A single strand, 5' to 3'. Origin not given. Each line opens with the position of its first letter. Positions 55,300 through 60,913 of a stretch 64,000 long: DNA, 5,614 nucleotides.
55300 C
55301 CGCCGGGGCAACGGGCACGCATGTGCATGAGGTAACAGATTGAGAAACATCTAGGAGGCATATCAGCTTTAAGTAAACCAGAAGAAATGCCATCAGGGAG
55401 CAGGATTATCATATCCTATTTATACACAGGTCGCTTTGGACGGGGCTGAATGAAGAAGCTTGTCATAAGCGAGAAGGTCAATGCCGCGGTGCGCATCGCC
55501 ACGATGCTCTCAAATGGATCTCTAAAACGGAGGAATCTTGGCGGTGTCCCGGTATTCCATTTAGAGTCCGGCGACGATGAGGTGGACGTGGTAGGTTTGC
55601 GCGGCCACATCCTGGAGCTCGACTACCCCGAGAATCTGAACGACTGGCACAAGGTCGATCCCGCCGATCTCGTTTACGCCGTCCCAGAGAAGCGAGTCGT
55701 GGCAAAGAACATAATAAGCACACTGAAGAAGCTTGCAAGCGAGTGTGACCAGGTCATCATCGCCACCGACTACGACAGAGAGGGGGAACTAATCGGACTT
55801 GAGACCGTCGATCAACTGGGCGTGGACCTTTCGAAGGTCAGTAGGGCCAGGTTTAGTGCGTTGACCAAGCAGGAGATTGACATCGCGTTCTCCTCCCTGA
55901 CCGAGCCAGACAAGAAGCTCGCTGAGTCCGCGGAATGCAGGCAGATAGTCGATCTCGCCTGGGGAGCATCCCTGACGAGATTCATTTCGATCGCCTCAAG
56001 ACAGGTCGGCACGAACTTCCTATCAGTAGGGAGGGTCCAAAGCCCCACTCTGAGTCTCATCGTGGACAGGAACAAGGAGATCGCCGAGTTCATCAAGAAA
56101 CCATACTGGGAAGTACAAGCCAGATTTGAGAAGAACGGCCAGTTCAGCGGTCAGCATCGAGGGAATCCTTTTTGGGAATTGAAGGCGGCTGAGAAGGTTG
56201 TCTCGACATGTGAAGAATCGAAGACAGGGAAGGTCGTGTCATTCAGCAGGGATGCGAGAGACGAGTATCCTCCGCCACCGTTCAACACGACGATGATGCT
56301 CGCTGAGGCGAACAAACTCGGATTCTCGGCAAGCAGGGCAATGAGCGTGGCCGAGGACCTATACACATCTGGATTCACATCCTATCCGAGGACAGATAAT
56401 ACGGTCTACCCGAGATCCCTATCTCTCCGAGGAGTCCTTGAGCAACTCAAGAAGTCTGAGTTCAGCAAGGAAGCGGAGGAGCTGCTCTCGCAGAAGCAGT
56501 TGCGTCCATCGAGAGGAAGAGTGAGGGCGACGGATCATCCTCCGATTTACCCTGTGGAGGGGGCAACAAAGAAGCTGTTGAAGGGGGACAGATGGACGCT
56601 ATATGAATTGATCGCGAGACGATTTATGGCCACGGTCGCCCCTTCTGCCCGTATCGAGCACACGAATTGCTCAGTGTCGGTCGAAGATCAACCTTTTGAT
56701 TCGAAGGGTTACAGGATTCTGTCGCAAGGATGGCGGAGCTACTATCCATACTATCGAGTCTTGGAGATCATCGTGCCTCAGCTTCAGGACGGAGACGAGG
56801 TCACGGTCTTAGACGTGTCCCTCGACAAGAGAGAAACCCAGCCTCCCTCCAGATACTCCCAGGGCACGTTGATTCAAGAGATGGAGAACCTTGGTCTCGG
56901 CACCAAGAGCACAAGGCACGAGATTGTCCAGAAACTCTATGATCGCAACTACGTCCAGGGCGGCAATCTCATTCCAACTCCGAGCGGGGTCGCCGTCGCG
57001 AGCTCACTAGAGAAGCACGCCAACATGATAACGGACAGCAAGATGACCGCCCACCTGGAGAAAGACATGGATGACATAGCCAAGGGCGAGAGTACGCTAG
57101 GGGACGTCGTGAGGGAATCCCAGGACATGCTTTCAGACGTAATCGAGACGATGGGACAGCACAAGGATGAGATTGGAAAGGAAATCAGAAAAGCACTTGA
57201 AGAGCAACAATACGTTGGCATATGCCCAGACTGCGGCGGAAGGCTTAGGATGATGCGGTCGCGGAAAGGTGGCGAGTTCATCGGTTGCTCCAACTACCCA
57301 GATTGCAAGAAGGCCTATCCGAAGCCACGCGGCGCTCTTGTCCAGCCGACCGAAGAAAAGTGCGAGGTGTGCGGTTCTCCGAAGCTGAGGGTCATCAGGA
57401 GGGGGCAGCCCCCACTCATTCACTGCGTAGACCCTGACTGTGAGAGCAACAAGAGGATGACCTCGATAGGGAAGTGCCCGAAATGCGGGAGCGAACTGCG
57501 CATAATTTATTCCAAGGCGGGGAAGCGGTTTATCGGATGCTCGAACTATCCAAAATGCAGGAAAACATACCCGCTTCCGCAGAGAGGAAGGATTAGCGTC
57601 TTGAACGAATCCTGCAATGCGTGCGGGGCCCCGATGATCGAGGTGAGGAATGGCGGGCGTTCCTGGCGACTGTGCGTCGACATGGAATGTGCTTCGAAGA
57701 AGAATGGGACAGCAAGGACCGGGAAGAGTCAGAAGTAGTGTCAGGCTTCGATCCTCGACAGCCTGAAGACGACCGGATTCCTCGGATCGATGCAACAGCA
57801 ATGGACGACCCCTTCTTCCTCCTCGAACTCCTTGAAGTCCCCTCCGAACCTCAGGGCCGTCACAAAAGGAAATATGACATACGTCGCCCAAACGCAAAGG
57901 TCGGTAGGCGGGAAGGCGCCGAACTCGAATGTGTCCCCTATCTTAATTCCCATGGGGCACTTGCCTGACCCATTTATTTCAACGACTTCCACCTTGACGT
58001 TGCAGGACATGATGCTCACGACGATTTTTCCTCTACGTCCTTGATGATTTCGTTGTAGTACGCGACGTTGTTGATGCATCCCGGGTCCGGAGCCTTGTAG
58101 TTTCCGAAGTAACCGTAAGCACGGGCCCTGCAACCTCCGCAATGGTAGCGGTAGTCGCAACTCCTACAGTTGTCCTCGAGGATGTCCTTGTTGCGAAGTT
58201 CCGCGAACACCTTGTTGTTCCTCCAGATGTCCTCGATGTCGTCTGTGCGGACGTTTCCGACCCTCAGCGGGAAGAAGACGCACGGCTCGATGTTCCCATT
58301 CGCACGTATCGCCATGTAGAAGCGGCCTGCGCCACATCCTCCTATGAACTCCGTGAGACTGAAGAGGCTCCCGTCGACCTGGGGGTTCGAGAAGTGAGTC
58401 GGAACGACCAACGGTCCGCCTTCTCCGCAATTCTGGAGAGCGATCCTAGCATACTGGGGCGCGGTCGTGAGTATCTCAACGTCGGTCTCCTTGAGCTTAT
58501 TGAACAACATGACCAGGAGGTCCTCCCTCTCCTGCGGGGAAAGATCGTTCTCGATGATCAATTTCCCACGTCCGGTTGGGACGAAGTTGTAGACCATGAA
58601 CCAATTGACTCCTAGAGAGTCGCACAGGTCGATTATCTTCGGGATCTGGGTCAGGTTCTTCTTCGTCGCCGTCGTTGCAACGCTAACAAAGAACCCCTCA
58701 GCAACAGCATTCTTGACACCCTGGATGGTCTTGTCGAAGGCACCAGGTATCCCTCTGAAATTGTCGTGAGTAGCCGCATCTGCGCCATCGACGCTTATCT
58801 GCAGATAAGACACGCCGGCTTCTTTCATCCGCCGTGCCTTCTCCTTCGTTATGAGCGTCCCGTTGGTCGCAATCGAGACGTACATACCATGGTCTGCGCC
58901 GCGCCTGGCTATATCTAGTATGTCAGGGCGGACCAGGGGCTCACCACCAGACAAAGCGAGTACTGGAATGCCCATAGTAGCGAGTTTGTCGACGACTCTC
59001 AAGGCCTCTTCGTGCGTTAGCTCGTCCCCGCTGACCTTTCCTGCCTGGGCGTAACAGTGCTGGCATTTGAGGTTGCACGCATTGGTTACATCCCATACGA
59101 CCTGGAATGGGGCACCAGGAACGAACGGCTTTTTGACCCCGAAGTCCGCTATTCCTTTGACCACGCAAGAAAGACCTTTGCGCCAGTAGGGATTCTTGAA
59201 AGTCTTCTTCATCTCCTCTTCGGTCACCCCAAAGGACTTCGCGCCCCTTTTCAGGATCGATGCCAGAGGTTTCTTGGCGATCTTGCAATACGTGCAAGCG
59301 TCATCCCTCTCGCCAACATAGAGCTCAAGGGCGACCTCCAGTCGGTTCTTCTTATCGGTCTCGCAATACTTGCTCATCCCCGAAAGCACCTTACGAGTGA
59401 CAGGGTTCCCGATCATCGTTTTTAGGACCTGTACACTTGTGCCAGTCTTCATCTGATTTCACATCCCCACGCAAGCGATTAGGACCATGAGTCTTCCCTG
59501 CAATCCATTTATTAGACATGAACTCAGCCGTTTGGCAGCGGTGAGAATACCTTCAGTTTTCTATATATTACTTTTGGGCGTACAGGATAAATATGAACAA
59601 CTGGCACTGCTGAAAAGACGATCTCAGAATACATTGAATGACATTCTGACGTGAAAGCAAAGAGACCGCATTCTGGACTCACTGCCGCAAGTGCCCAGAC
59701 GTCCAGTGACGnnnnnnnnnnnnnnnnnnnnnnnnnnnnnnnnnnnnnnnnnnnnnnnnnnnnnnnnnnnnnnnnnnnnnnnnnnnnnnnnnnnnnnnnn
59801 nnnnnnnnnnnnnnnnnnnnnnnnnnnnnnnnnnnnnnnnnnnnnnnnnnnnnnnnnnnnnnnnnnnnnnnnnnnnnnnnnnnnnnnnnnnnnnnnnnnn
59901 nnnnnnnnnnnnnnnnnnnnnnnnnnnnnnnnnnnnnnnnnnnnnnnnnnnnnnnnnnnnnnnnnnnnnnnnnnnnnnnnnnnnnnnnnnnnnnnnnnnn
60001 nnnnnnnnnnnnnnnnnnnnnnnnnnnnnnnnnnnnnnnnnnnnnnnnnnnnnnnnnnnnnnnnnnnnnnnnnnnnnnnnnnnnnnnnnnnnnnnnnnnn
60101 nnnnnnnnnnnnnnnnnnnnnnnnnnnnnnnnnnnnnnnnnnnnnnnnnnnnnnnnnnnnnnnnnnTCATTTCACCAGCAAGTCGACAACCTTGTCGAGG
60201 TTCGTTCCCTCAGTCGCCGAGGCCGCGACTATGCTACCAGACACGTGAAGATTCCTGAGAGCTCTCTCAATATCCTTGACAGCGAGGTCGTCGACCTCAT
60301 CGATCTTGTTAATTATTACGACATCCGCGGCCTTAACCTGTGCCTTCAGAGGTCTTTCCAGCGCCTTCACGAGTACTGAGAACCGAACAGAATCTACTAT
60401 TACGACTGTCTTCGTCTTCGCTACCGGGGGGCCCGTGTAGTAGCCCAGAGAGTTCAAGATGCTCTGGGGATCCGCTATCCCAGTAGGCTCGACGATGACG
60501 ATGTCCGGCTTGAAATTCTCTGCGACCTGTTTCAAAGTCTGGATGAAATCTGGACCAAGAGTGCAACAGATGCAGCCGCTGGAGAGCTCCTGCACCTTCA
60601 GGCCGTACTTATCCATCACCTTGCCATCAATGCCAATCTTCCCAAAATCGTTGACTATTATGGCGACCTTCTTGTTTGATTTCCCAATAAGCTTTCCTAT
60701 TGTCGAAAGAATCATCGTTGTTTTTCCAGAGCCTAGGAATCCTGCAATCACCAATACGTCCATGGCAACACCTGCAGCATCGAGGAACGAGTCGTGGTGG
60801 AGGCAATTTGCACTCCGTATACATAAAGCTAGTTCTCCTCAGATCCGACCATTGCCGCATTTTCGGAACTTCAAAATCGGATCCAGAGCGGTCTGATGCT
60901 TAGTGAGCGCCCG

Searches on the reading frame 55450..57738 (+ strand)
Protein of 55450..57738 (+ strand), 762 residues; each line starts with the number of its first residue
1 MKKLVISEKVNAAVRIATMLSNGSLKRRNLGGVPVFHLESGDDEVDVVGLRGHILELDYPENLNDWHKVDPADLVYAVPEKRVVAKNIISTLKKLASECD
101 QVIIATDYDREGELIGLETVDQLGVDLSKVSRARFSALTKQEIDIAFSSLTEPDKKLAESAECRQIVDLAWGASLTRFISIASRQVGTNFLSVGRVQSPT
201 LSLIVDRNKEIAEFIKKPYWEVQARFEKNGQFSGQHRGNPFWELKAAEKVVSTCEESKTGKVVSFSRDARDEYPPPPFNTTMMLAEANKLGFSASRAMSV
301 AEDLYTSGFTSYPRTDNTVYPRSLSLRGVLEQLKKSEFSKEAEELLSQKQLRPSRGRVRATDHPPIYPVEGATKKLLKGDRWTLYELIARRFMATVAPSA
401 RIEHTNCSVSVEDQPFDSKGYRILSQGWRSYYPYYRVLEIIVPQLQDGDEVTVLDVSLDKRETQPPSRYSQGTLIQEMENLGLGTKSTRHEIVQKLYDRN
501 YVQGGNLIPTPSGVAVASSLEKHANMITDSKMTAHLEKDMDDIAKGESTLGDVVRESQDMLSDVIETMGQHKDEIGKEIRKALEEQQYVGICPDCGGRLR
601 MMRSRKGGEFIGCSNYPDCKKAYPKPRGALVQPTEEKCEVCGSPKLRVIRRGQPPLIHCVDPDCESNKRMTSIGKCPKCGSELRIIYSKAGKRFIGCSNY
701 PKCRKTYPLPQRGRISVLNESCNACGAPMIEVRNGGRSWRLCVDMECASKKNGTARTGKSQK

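Call 17: search_protein_families(library=pfam, proteins=[window:55450-57738:+])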
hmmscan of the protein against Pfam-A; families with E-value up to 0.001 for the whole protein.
window:55450-57738:+ (762 aa): 4 families
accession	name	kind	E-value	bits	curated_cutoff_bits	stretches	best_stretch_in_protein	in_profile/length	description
PF01131.25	Topoisom_bac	-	1.1e-120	403.8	35.1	1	153-554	2-410/411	DNA topoisomerase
PF01396.24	Zn_ribbon_Top1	-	2.5e-25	88.4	32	2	674-711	2-38/39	Topoisomerase DNA binding C4 zinc finger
PF01751.28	Toprim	-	9.3e-14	51.8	23.1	1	4-137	2-95/96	Toprim domain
PF25207.1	DUF7837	-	0.0006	20.2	27.8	0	671-683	3-15/47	Domain of unknown function (DUF7837)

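Call 34: find_encoding_contigs(protein=window:55450-57738:+, flank=10000, max_places=4)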
Protein window:55450-57738:+ (762 aa): 3 contigs read that carry it; 2 places shown.
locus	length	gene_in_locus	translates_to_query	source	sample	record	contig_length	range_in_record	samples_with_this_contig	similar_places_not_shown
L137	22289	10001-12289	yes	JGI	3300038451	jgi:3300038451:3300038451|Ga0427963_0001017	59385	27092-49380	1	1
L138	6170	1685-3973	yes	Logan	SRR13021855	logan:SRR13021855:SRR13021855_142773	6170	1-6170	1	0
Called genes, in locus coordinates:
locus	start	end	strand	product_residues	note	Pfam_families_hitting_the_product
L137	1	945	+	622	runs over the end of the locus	PF00455:DeoRC (faint), PF02550:AcetylCoA_hydro, PF13336:AcetylCoA_hyd_C, PF13302:Acetyltransf_3 (weak), PF00583:Acetyltransf_1, PF13508:Acetyltransf_7 (weak)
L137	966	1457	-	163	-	-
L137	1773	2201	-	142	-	PF00210:Ferritin, PF02915:Rubrerythrin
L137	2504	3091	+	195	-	PF06197:DUF998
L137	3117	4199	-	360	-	PF01924:HypD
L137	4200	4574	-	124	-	PF01155:HypA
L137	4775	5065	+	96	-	-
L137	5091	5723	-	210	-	PF00730:HhH-GPD, PF00633:HHH (weak)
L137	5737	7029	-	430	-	PF08245:Mur_ligase_M, PF02875:Mur_ligase_C, PF27239:FOL3_C (weak)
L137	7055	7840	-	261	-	PF00733:Asn_synthase, PF24167:DUF7411 (weak)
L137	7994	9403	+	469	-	PF02629:CoA_binding, PF13380:CoA_binding_2, PF13607:Succ_CoA_lig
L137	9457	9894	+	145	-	PF01402:RHH_1 (weak), PF08753:NikR_C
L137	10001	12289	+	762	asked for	PF01751:Toprim, PF01131:Topoisom_bac, PF01396:Zn_ribbon_Top1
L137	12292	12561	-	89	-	-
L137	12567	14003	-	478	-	PF04055:Radical_SAM, PF13353:Fer4_12, PF13186:SPASM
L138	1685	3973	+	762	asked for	PF01751:Toprim, PF01131:Topoisom_bac, PF01396:Zn_ribbon_Top1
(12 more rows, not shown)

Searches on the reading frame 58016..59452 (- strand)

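Call 17: search_protein_families(library=pfam, proteins=[window:58016-59452:-])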
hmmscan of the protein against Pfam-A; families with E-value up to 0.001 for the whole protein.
window:58016-59452:- (478 aa): 3 families
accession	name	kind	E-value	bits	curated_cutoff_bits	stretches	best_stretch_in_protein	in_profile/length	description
PF04055.27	Radical_SAM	-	2.1e-30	106.5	29.5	1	122-274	3-163/166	Radical SAM superfamily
PF13186.11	SPASM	-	6.7e-12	46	21.5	1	373-433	1-67/67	Iron-sulfur cluster-binding domain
PF13353.11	Fer4_12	-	2e-08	35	22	1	124-224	13-116/137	4Fe-4S single cluster domain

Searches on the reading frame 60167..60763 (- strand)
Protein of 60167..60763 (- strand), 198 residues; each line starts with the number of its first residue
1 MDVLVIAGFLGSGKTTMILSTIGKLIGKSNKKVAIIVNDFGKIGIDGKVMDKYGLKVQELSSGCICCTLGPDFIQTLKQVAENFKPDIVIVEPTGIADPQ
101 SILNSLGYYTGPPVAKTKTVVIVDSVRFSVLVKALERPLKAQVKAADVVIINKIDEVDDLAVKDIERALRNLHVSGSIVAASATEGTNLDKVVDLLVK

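Call 17: search_protein_families(library=pfam, proteins=[window:60167-60763:-])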
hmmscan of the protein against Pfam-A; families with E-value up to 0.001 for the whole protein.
window:60167-60763:- (198 aa): 1 family
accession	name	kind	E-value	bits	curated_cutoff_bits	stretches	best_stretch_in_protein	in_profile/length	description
PF02492.25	cobW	-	3.6e-42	144.4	20.7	1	3-175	2-175/180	CobW/HypB/UreG, nucleotide-binding domain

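Call 25: search_protein_families(library=ncbifam, proteins=[window:60167-60763:-])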
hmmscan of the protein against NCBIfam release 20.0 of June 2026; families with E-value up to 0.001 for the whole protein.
window:60167-60763:- (198 aa): 7 families
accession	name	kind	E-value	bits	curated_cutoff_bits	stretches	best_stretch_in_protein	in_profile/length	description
NF041053.1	CobW_rel_Se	equivalog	1.3e-28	100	180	1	1-195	1-193/195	CobW-related selenoprotein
NF038288.1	chaper_GTP_ZigA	equivalog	7.3e-28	97.6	600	2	3-108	3-112/390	zinc metallochaperone GTPase ZigA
TIGR02475.1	CobW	equivalog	3.5e-27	95.2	332.1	1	3-121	6-125/342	cobalamin biosynthesis protein CobW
NF008578.0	PRK11537.1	equivalog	5.2e-17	62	361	1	3-106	6-111/318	GTPase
TIGR00073.1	hypB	equivalog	6.9e-12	45.3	121.2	1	4-95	33-120/217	hydrogenase nickel incorporation protein HypB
NF000908.1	PRK00089.1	equivalog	4.6e-05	22.8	237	1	86-197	51-164/291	GTPase Era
NF011062.0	PRK14494.1-1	equivalog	0.00065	19.3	323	1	1-58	1-55/231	putative molybdopterin-guanine dinucleotide biosynthesis protein MobB/FeS domain-containing protein protein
